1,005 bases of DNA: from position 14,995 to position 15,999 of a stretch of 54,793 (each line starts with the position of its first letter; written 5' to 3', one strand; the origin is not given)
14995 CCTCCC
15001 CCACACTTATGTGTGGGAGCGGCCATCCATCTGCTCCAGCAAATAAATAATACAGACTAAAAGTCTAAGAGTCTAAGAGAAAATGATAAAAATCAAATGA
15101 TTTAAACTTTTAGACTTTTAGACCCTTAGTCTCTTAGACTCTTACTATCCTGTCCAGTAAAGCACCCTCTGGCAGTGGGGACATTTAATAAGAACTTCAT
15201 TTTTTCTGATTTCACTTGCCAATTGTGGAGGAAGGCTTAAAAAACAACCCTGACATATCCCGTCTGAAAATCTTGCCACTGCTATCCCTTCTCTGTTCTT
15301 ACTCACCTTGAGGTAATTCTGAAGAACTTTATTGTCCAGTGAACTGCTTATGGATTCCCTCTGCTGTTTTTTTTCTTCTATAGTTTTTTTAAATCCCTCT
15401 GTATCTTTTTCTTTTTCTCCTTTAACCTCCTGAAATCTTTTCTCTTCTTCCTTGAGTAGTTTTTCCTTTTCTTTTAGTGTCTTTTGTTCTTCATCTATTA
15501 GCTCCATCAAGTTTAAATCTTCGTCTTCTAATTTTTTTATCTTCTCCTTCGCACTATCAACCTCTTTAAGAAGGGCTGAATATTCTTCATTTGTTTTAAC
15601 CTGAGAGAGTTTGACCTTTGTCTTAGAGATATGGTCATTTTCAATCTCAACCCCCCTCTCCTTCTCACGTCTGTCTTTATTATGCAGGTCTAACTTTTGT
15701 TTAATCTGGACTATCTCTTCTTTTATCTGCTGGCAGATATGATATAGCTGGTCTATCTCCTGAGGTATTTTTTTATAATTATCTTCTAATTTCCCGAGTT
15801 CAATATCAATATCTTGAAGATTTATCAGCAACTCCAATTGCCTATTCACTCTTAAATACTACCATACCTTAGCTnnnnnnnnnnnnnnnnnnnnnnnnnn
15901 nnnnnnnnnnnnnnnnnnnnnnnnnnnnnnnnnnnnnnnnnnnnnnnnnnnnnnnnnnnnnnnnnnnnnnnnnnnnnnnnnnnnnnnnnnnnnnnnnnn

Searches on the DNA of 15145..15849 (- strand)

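Call 13: search_rna_families(sources=[L001, L002, L003, L004, L005], threshold=gathering)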
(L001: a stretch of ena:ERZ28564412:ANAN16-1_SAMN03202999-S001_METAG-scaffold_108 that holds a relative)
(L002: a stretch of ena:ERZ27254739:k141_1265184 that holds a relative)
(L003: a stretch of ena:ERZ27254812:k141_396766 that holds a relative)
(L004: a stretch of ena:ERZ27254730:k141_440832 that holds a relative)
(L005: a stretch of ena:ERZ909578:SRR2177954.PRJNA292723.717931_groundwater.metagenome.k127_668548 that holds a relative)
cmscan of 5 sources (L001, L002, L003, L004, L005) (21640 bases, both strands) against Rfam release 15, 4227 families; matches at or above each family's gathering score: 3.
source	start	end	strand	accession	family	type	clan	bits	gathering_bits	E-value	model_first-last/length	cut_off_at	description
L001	3812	4381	+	RF00010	RNaseP_bact_a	Gene; ribozyme;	CL00002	312.8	100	5.3e-102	1-367/367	no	Bacterial RNase P class A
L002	2433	3002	+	RF00010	RNaseP_bact_a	Gene; ribozyme;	CL00002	312.8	100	5.3e-102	1-367/367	no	Bacterial RNase P class A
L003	1012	1653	+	RF00010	RNaseP_bact_a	Gene; ribozyme;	CL00002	304.5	100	3.6e-99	1-367/367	no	Bacterial RNase P class A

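Call 19: search_rna_families(sources=[L006, L007, L008, L009, L010, L011, L012, L013, L014, L015, L016, L017, L018, L019, L020, L021, L022, L023, L024, L025], threshold=gathering)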
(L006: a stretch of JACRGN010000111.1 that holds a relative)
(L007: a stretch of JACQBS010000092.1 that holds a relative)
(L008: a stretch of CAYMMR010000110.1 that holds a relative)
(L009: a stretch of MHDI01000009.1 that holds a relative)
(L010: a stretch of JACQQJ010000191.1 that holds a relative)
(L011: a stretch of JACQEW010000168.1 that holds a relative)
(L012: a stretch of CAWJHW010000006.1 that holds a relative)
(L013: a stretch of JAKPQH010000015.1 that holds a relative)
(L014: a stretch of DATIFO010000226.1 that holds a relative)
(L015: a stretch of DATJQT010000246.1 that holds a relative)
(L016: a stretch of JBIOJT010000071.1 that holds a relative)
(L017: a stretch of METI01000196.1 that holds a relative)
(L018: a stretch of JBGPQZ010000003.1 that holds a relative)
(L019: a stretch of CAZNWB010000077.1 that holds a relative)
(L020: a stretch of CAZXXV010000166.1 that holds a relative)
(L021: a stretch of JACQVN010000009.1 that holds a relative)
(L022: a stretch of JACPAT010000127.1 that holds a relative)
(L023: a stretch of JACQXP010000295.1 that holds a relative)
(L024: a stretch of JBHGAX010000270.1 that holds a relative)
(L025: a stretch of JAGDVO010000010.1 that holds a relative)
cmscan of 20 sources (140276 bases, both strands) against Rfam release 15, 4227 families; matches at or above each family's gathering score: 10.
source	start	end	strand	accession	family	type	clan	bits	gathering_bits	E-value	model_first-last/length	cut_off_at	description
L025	5104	5503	+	RF00010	RNaseP_bact_a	Gene; ribozyme;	CL00002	321.7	100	3.3e-104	1-367/367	no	Bacterial RNase P class A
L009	4782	5224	+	RF00010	RNaseP_bact_a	Gene; ribozyme;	CL00002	319.2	100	2.4e-103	1-367/367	no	Bacterial RNase P class A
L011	692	1125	+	RF00010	RNaseP_bact_a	Gene; ribozyme;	CL00002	311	100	1.5e-100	1-367/367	no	Bacterial RNase P class A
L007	4808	5448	+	RF00010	RNaseP_bact_a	Gene; ribozyme;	CL00002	308.3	100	1.2e-99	1-367/367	no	Bacterial RNase P class A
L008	2467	2934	+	RF00010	RNaseP_bact_a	Gene; ribozyme;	CL00002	295.5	100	2.6e-95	1-367/367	no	Bacterial RNase P class A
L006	4789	5429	+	RF00010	RNaseP_bact_a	Gene; ribozyme;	CL00002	294.3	100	6.7e-95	1-367/367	no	Bacterial RNase P class A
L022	2431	2504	+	RF00005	tRNA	Gene; tRNA;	CL00001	68.7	29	1.6e-12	1-71/71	no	tRNA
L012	3448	3521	+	RF00005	tRNA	Gene; tRNA;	CL00001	65.6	29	1.1e-11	1-71/71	no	tRNA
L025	3107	3180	+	RF00005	tRNA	Gene; tRNA;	CL00001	62.3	29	8.9e-11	1-71/71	no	tRNA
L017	1088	1146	+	RF00005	tRNA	Gene; tRNA;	CL00001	37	29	0.00084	1-71/71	no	tRNA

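Call 35: search_rna_families(sources=[L036, L038, L039, L040, L041, L042, L043, L044, L045, L046, L047, L010, L004, L005], threshold=gathering)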
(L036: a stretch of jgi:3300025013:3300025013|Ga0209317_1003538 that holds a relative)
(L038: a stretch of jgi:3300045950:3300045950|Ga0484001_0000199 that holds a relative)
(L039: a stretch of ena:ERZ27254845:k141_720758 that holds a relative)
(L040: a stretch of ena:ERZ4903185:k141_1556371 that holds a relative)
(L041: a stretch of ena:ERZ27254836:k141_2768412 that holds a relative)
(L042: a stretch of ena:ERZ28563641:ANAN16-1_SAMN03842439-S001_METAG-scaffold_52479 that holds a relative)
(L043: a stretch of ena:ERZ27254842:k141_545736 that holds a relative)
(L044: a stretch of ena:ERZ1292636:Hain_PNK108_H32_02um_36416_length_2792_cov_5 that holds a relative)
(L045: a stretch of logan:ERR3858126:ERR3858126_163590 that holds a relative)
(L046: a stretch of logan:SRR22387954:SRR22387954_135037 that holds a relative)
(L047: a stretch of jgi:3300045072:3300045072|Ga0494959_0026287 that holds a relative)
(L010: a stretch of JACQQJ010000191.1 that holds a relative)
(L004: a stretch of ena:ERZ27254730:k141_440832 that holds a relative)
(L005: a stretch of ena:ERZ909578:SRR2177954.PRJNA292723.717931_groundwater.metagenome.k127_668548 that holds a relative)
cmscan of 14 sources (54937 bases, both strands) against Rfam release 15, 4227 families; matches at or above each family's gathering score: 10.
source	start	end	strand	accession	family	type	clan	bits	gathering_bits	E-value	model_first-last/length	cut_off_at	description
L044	1327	1693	+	RF00010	RNaseP_bact_a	Gene; ribozyme;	CL00002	325.5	100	6.8e-106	1-367/367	no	Bacterial RNase P class A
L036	3312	3881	+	RF00010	RNaseP_bact_a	Gene; ribozyme;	CL00002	312.8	100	1.3e-101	1-367/367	no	Bacterial RNase P class A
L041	3283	3832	+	RF00010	RNaseP_bact_a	Gene; ribozyme;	CL00002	312.1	100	2.3e-101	1-367/367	no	Bacterial RNase P class A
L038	3347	4012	+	RF00010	RNaseP_bact_a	Gene; ribozyme;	CL00002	299.1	100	6.3e-97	1-367/367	no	Bacterial RNase P class A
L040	3283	3871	+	RF00010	RNaseP_bact_a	Gene; ribozyme;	CL00002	292.6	100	9.6e-95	1-367/367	no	Bacterial RNase P class A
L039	3283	3871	+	RF00010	RNaseP_bact_a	Gene; ribozyme;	CL00002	287.6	100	4.9e-93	1-367/367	no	Bacterial RNase P class A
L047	1493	2280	+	RF00010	RNaseP_bact_a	Gene; ribozyme;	CL00002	279.3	100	3.2e-90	1-367/367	no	Bacterial RNase P class A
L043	2416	2943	+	RF00010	RNaseP_bact_a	Gene; ribozyme;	CL00002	263.2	100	8.9e-85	1-367/367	no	Bacterial RNase P class A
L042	3283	3764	+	RF00010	RNaseP_bact_a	Gene; ribozyme;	CL00002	241.1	100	2.8e-77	1-300/367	3'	Bacterial RNase P class A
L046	3318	3498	+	RF00010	RNaseP_bact_a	Gene; ribozyme;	CL00002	148.6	100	6.3e-46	1-179/367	3'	Bacterial RNase P class A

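Call 39: search_rna_families(sources=[L044, L047, L039], threshold=gathering, show_alignments=3)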
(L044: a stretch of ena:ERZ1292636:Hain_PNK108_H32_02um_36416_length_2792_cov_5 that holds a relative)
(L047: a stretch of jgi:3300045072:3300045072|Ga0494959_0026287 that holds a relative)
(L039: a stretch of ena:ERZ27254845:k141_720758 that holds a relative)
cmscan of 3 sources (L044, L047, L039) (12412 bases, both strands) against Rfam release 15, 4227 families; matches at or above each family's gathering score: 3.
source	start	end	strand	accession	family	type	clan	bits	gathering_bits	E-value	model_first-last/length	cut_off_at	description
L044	1327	1693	+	RF00010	RNaseP_bact_a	Gene; ribozyme;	CL00002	325.5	100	1.5e-106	1-367/367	no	Bacterial RNase P class A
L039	3283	3871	+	RF00010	RNaseP_bact_a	Gene; ribozyme;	CL00002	287.6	100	1.1e-93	1-367/367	no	Bacterial RNase P class A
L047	1493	2280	+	RF00010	RNaseP_bact_a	Gene; ribozyme;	CL00002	279.3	100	7.1e-91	1-367/367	no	Bacterial RNase P class A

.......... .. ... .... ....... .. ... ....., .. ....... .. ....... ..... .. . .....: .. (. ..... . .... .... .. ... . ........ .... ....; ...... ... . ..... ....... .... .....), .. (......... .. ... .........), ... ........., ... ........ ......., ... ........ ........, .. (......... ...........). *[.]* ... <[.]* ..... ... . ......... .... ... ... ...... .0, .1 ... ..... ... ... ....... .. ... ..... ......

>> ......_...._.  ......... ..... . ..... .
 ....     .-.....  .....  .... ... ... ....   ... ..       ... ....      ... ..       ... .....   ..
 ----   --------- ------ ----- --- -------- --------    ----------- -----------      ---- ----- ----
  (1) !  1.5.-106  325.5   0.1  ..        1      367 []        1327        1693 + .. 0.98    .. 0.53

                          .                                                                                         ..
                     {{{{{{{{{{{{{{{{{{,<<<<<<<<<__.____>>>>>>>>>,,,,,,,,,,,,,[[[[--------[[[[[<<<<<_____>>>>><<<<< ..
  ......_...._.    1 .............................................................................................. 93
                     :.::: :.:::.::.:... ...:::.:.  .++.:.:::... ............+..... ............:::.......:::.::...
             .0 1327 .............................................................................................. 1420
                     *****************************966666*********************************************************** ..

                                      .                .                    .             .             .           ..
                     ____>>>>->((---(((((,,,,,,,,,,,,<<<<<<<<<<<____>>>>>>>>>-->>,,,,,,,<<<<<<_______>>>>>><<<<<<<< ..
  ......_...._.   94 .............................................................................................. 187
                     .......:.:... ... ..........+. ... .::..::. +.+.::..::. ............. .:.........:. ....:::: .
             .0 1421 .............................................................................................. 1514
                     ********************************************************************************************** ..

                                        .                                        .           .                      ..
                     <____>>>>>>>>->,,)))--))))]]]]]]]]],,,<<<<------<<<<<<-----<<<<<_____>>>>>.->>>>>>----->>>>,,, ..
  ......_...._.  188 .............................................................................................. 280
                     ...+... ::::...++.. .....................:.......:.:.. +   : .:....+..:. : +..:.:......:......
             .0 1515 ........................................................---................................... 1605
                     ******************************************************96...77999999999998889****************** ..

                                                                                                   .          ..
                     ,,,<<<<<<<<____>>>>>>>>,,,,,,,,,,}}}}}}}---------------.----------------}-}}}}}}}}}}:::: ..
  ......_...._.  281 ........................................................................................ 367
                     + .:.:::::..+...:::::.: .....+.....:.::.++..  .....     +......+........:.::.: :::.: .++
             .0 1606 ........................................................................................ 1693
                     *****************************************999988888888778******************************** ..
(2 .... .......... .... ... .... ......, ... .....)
